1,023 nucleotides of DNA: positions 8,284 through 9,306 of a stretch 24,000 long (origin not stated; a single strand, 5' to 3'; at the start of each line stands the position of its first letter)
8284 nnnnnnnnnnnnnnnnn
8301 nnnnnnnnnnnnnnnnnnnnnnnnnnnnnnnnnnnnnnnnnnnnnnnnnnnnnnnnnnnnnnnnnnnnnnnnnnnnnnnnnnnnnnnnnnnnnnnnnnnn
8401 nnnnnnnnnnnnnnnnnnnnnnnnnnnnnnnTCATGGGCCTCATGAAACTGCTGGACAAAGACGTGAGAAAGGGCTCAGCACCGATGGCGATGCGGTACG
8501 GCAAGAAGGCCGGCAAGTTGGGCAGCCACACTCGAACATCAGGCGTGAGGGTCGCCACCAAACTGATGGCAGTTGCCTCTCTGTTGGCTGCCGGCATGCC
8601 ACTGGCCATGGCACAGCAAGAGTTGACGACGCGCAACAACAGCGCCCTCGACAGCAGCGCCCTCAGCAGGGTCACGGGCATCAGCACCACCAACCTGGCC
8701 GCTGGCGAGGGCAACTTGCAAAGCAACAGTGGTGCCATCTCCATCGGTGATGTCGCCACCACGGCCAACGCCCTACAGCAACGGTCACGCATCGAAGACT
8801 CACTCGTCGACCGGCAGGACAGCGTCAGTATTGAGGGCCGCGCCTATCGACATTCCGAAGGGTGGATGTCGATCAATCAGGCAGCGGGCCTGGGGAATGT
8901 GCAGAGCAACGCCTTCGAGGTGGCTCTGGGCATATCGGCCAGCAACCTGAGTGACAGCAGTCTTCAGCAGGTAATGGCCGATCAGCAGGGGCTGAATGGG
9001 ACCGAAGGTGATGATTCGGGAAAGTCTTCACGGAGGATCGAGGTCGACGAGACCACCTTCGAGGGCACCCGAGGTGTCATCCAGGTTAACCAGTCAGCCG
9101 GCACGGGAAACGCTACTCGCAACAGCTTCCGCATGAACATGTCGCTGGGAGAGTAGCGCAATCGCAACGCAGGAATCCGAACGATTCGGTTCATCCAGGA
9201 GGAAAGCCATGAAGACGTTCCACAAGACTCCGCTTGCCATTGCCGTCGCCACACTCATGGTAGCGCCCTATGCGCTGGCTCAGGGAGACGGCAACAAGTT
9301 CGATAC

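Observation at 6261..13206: Complete Fap-type functional-amyloid secretion and assembly locus (fapABCDEF-like) with an adjacent dedicated sigma-54 activator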

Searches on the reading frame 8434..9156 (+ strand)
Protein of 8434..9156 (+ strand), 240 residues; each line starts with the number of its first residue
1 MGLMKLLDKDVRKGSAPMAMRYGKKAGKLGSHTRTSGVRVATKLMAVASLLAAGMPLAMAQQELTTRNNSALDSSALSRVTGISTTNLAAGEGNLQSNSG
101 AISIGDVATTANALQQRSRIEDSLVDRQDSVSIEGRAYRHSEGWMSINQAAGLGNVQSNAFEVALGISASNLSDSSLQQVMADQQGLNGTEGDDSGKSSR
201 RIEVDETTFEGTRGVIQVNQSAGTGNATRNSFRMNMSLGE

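Call 3: search_protein_families(library=pfam, proteins=[window:8434-9156:+], max_evalue=0.1)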
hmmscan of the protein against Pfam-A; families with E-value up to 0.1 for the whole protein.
window:8434-9156:+ (240 aa): 0 families

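Call 4: search_protein_families(library=ncbifam, proteins=[window:8434-9156:+], max_evalue=0.1)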
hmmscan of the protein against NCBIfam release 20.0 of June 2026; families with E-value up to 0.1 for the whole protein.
window:8434-9156:+ (240 aa): 2 families
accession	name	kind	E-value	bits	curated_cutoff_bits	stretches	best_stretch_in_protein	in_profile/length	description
NF058557.1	FblAmlydFapB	equivalog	2.3e-30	105.6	190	1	49-233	7-186/190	fibril amyloid subunit FapB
NF058558.2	AmldFbnFapC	equivalog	5.7e-09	36.1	195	2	65-190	60-193/321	amyloid-like fimbrin subunit FapC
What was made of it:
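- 8434..9156 (+): fapB, the minor/nucleator amyloid subunit with three imperfect repeats. The true start is uncertain (8434 or 8485). The Shine-Dalgarno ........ overlaps the stop codon of the preceding gene. NCBIfam FapB NF058557: E 2.3e-30, 105.6 bits, below the cut-off of 190 (call 4).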

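Call 47: search_protein_families(library=pfam, proteins=[L038:11280-12644:+, L032:11096-12508:+, L063:4931-6292:-, L031:3288-4637:+, L039:3348-4793:+, L017:3787-5175:-, L019:11035-12483:-], max_evalue=0.01)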
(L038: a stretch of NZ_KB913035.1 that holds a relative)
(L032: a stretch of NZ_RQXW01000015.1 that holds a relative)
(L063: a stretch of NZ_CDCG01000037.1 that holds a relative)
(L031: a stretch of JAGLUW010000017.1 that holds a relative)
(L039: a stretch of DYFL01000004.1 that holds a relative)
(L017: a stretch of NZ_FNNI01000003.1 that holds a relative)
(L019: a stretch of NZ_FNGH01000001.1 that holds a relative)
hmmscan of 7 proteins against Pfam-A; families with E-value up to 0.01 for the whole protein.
L038:11280-12644:+ (454 aa): 7 families
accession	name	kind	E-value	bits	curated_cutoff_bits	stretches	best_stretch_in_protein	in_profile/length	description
PF00158.32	Sigma54_activat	-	8.4e-72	240.8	20.2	1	149-315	1-167/168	Sigma-54 interaction domain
PF25601.1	AAA_lid_14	-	9.3e-24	83.5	27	1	321-400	1-80/87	AAA+ ATPase lid domain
PF14532.12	Sigma54_activ_2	-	7.6e-22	78.5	25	1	150-320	1-138/138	Sigma-54 interaction domain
PF20161.5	VpsR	-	1.1e-17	64.4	23.7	1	25-124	23-121/121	VpsR domain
PF02954.25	HTH_8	-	5.2e-09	36.1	22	1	411-448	5-42/42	Bacterial regulatory protein, Fis family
PF07728.20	AAA_5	-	6.7e-05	23.3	22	1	172-289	1-121/139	AAA domain (dynein-related subfamily)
PF00004.35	AAA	-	0.0063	17.4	21.2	0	173-290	1-109/131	ATPase family associated with various cellular activities (AAA)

L032:11096-12508:+ (470 aa): 11 families
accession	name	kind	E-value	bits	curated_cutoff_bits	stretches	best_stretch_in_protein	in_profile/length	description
PF00158.32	Sigma54_activat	-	2.6e-72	242.4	20.2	1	150-316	1-167/168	Sigma-54 interaction domain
PF14532.12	Sigma54_activ_2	-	3.6e-22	79.5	25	1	151-321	1-138/138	Sigma-54 interaction domain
PF25601.1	AAA_lid_14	-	1.9e-20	72.9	27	1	322-391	1-70/87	AAA+ ATPase lid domain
PF20161.5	VpsR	-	1.1e-16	61.1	23.7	1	10-119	8-115/121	VpsR domain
PF02954.25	HTH_8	-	3.6e-11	43.1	22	1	411-450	3-42/42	Bacterial regulatory protein, Fis family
PF07728.20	AAA_5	-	1.5e-07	32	22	1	173-291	1-122/139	AAA domain (dynein-related subfamily)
PF01078.27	Mg_chelatase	-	0.00035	20.5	20.3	0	229-291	93-157/207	Magnesium chelatase, subunit ChlI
PF00004.35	AAA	-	0.00097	20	21.2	1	174-305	1-125/131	ATPase family associated with various cellular activities (AAA)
PF12728.13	HTH_17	-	0.0016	19.1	27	1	430-448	5-23/51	Helix-turn-helix domain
PF18024.7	HTH_50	-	0.0044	17.1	27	1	405-452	3-49/50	Helix-turn-helix domain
PF13191.12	AAA_16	-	0.0095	16.9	32.6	0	151-210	3-63/167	AAA ATPase domain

L063:4931-6292:- (453 aa): 13 families
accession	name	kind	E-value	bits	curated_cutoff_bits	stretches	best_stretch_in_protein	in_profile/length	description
PF00158.32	Sigma54_activat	-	9.8e-67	224.3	20.2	1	153-318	2-167/168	Sigma-54 interaction domain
PF14532.12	Sigma54_activ_2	-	2.9e-23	83.1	25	1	154-323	2-138/138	Sigma-54 interaction domain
PF25601.1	AAA_lid_14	-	2e-20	72.8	27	1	324-395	1-75/87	AAA+ ATPase lid domain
PF20161.5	VpsR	-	3.5e-12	46.6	23.7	1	21-129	11-121/121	VpsR domain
PF00004.35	AAA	-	1.3e-06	29.4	21.2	1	176-294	1-110/131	ATPase family associated with various cellular activities (AAA)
PF07728.20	AAA_5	-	2.5e-06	28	22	1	175-294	1-123/139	AAA domain (dynein-related subfamily)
PF13191.12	AAA_16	-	0.00031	21.7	32.6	1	158-228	8-85/167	AAA ATPase domain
PF01078.27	Mg_chelatase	-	0.00031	20.6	20.3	0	231-293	93-157/207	Magnesium chelatase, subunit ChlI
PF02954.25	HTH_8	-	0.00033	20.7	22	1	411-449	3-41/42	Bacterial regulatory protein, Fis family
PF02796.21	HTH_7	-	0.00082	19.9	23.8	1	429-448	24-43/45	Helix-turn-helix domain of resolvase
PF12728.13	HTH_17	-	0.0013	19.4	27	1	430-452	5-27/51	Helix-turn-helix domain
PF13309.12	HTH_22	-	0.0016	18.9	29.6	1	429-447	44-62/63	HTH domain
PF13401.12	AAA_22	-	0.0093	16.7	27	0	175-213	7-45/130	AAA domain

L031:3288-4637:+ (449 aa): 7 families
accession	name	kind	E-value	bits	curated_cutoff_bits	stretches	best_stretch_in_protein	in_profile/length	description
PF00158.32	Sigma54_activat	-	5.5e-71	238.1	20.2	1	146-312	1-167/168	Sigma-54 interaction domain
PF14532.12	Sigma54_activ_2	-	1.3e-20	74.5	25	1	147-317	1-138/138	Sigma-54 interaction domain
PF25601.1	AAA_lid_14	-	3.8e-20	71.9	27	1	318-394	1-77/87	AAA+ ATPase lid domain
PF20161.5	VpsR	-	2.9e-13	50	23.7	1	7-120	9-121/121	VpsR domain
PF02954.25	HTH_8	-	9.9e-11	41.6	22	1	406-445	3-42/42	Bacterial regulatory protein, Fis family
PF07728.20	AAA_5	-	0.00057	20.3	22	1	170-287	2-122/139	AAA domain (dynein-related subfamily)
PF00004.35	AAA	-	0.0042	18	21.2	1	170-288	1-110/131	ATPase family associated with various cellular activities (AAA)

L039:3348-4793:+ (481 aa): 12 families
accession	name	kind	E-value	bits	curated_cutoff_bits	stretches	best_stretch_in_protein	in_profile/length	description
PF00158.32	Sigma54_activat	-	1.2e-71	240.2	20.2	1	178-344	1-167/168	Sigma-54 interaction domain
PF14532.12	Sigma54_activ_2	-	4.6e-22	79.2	25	1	179-349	1-138/138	Sigma-54 interaction domain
PF25601.1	AAA_lid_14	-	2.1e-21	75.9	27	1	350-428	1-79/87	AAA+ ATPase lid domain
PF20161.5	VpsR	-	7.4e-16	58.4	23.7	1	42-155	10-121/121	VpsR domain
PF02954.25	HTH_8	-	4.2e-09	36.4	22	1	438-476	3-41/42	Bacterial regulatory protein, Fis family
PF07728.20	AAA_5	-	0.00011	22.6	22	1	201-318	1-121/139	AAA domain (dynein-related subfamily)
PF00004.35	AAA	-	0.00012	22.9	21.2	1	202-333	1-125/131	ATPase family associated with various cellular activities (AAA)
PF13191.12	AAA_16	-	0.0004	21.3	32.6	1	183-254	7-85/167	AAA ATPase domain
PF13384.12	HTH_23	-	0.00046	20.4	24.6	1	440-473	5-37/50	Homeodomain-like domain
PF13518.12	HTH_28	-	0.0036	17.8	25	1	441-475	1-34/52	Helix-turn-helix domain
PF13556.12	HTH_30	-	0.007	16.6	27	0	446-472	5-31/59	PucR C-terminal helix-turn-helix domain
PF18024.7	HTH_50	-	0.0098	16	27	0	432-480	3-50/50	Helix-turn-helix domain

L017:3787-5175:- (462 aa): 10 families
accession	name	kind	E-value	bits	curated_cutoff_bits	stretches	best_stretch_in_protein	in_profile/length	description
PF00158.32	Sigma54_activat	-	2.9e-65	219.5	20.2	1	151-312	6-167/168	Sigma-54 interaction domain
PF25601.1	AAA_lid_14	-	7.5e-22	77.4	27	1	318-394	1-77/87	AAA+ ATPase lid domain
PF14532.12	Sigma54_activ_2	-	2.4e-19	70.4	25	1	152-317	6-138/138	Sigma-54 interaction domain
PF20161.5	VpsR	-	9.8e-08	32.2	23.7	1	5-114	11-117/121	VpsR domain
PF07728.20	AAA_5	-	1.4e-07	32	22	1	170-287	2-122/139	AAA domain (dynein-related subfamily)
PF02954.25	HTH_8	-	3.3e-07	30.4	22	1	408-446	3-41/42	Bacterial regulatory protein, Fis family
PF01078.27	Mg_chelatase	-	9e-07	28.9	20.3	1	227-268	95-136/207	Magnesium chelatase, subunit ChlI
PF02796.21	HTH_7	-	0.00018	22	23.8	1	421-445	19-43/45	Helix-turn-helix domain of resolvase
PF00004.35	AAA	-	0.0013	19.6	21.2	1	170-287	1-109/131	ATPase family associated with various cellular activities (AAA)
PF07724.20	AAA_2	-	0.0028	18.2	27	1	169-279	5-115/166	AAA domain (Cdc48 subfamily)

L019:11035-12483:- (482 aa): 10 families
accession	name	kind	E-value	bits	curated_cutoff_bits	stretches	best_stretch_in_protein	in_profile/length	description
PF00158.32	Sigma54_activat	-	4.4e-70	235.2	20.2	1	171-336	2-167/168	Sigma-54 interaction domain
PF25601.1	AAA_lid_14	-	1.9e-23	82.5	27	1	342-417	1-76/87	AAA+ ATPase lid domain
PF14532.12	Sigma54_activ_2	-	2.7e-21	76.7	25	1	171-341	1-138/138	Sigma-54 interaction domain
PF07728.20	AAA_5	-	7.5e-06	26.4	22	1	193-312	1-123/139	AAA domain (dynein-related subfamily)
PF02954.25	HTH_8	-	2.2e-05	24.5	22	1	432-468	5-41/42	Bacterial regulatory protein, Fis family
PF12728.13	HTH_17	-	0.0018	18.9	27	1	448-474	4-30/51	Helix-turn-helix domain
PF20161.5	VpsR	-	0.0026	17.9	23.7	1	58-133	37-112/121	VpsR domain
PF02796.21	HTH_7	-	0.0033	18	23.8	1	438-468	14-44/45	Helix-turn-helix domain of resolvase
PF00004.35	AAA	-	0.0071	17.2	21.2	0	195-326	2-126/131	ATPase family associated with various cellular activities (AAA)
PF13309.12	HTH_22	-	0.0081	16.6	29.6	0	445-466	41-62/63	HTH domain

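Call 74: search_protein_families(library=pfam, proteins=[L001:5337-5810:+, L035:4154-4552:+, L032:5824-6183:+, L019:6009-6449:+, L058:5874-6191:+], max_evalue=1)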
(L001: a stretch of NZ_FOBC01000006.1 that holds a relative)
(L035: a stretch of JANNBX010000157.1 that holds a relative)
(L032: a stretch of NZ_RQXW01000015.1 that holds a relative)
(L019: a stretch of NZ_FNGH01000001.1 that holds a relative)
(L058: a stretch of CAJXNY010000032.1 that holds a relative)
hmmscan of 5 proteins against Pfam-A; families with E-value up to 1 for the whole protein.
L001:5337-5810:+ (158 aa): 0 families

L035:4154-4552:+ (133 aa): 0 families

L032:5824-6183:+ (120 aa): 0 families

L019:6009-6449:+ (147 aa): 0 families

L058:5874-6191:+ (106 aa): 0 families

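Call 75: search_protein_families(library=ncbifam, proteins=[L001:5337-5810:+, L035:4154-4552:+, L032:5824-6183:+, L019:6009-6449:+, L001:5816-6331:+, L035:4570-5136:+], max_evalue=1)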
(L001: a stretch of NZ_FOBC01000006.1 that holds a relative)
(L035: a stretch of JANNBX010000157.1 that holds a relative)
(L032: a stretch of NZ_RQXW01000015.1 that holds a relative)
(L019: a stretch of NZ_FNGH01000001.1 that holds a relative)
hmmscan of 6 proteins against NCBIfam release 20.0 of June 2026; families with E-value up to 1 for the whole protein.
L001:5337-5810:+ (158 aa): 0 families

L035:4154-4552:+ (133 aa): 0 families

L032:5824-6183:+ (120 aa): 0 families

L019:6009-6449:+ (147 aa): 0 families

L001:5816-6331:+ (172 aa): 2 families
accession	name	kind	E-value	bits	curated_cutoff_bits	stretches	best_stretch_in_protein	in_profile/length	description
NF058617.1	chaperone_FapA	equivalog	2.5e-05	24.7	110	1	44-169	29-140/146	functional amyloid chaperone FapA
TIGR03625.1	L3_bact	equivalog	0.14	12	142.9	1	125-163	127-165/202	50S ribosomal protein L3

L035:4570-5136:+ (189 aa): 2 families
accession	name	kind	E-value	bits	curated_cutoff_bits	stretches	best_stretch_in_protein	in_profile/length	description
NF058617.1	chaperone_FapA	equivalog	4e-06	27.2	110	1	43-146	29-124/146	functional amyloid chaperone FapA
NF002056.0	PRK00886.1-5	equivalog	0.13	11.6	323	1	62-124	39-101/243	2-phosphosulfolactate phosphatase family protein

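Call 77: search_protein_families(library=ncbifam, proteins=[L017:1135-1842:+, L017:2623-3696:-, L021:1027-1740:+, L021:2447-3529:-], max_evalue=0.00001)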
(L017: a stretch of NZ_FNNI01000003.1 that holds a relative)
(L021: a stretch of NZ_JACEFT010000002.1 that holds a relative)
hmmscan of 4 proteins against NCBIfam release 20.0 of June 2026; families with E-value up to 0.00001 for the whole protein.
L017:1135-1842:+ (235 aa): 4 families
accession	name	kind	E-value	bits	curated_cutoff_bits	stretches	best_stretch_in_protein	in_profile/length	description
NF058616.2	C39_FapD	equivalog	4e-38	130.9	330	1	25-184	14-176/224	fibril amyloid maturation endopeptidase FapD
NF050078.1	pilus_FilB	exception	3.9e-35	121.6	475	1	42-184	52-195/277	putative pilus system C39 family peptidase FilB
TIGR03796.1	NHLM_micro_ABC1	equivalog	6.8e-11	41.1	853.3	1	61-190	12-130/710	NHLP family bacteriocin export ABC transporter peptidase/permease/ATPase subunit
NF045998.1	cleave_ABC_plasm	equivalog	7.5e-10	37.7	500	1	97-189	36-131/673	Mbov_0121 family peptidase domain-containing ABC transporter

L017:2623-3696:- (357 aa): 2 families
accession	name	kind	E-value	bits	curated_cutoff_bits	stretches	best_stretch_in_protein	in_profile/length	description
NF058560.1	FblAmlydTptrFapF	equivalog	1.7e-43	149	700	1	51-352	108-418/420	fibril amyloid transporter FapF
NF050079.1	pilus_FilC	exception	7.2e-25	88.1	630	1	101-353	147-377/384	putative pilus system protein FilC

L021:1027-1740:+ (237 aa): 4 families
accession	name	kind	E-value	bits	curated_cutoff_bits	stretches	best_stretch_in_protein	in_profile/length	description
NF058616.2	C39_FapD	equivalog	5e-39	133.9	330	1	26-187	15-177/224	fibril amyloid maturation endopeptidase FapD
NF050078.1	pilus_FilB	exception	6.1e-36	124.2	475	1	48-186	56-195/277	putative pilus system C39 family peptidase FilB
TIGR03796.1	NHLM_micro_ABC1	equivalog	1.1e-13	50.3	853.3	1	62-197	11-135/710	NHLP family bacteriocin export ABC transporter peptidase/permease/ATPase subunit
NF045998.1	cleave_ABC_plasm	equivalog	2.3e-10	39.4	500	1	101-195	38-135/673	Mbov_0121 family peptidase domain-containing ABC transporter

L021:2447-3529:- (360 aa): 2 families
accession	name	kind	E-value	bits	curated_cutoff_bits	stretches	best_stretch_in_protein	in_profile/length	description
NF058560.1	FblAmlydTptrFapF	equivalog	3.4e-45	154.6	700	1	34-355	90-418/420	fibril amyloid transporter FapF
NF050079.1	pilus_FilC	exception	2.4e-22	79.8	630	1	132-357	162-378/384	putative pilus system protein FilC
